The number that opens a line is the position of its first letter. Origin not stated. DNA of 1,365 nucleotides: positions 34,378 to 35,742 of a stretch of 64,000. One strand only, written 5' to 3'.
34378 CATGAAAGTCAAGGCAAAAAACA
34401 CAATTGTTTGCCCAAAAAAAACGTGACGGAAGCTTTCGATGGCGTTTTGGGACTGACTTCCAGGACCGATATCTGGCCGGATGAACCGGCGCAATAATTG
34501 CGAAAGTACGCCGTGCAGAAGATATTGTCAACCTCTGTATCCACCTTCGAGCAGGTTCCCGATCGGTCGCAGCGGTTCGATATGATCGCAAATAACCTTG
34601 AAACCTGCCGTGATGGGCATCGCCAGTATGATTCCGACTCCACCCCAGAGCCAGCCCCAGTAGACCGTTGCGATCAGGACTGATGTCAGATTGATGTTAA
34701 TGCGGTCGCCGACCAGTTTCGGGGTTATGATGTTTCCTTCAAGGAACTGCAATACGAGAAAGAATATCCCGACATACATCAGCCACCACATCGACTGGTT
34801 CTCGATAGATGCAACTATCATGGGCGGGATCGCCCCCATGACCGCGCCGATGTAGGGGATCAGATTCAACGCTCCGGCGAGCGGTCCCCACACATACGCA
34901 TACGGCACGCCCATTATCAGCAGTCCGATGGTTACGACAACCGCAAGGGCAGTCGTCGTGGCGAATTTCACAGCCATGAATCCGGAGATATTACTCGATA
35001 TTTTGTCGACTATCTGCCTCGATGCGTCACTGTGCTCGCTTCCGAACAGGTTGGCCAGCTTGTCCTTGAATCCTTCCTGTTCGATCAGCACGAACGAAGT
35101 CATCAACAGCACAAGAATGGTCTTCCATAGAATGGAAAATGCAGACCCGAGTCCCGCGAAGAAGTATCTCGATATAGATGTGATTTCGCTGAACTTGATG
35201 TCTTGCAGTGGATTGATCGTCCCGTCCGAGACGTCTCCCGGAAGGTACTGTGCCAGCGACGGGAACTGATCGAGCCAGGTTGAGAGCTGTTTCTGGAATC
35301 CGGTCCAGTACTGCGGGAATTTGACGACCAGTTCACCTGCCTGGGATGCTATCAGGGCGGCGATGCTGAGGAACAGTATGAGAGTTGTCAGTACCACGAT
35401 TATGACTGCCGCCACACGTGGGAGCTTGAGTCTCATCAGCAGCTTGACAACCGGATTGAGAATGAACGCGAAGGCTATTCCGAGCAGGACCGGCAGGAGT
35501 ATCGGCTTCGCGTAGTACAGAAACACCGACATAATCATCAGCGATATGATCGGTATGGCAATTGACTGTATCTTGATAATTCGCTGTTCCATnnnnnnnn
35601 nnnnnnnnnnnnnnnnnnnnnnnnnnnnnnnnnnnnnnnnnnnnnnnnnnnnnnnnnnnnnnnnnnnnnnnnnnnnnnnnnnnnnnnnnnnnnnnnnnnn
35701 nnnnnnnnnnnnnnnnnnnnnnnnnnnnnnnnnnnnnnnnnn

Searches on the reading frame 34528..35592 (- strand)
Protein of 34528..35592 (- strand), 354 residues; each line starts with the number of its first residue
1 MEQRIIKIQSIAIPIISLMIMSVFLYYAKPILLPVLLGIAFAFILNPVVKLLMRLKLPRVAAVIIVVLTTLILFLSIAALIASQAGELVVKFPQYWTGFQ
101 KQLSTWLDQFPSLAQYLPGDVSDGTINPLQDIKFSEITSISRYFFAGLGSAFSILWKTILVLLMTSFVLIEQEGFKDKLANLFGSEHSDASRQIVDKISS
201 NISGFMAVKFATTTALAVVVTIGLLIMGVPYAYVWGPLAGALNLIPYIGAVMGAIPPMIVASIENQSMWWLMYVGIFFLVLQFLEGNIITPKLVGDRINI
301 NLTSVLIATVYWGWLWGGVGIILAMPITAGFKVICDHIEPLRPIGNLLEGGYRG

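Call 75: search_protein_families(library=pfam, proteins=[window:34528-35592:-], max_evalue=0.00001)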
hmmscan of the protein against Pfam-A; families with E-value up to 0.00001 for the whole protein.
window:34528-35592:- (354 aa): 1 family
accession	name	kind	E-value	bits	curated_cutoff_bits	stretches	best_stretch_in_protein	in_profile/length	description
PF01594.21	AI-2E_transport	-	3.9e-62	210.8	34.3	1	15-338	5-326/327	AI-2E family transporter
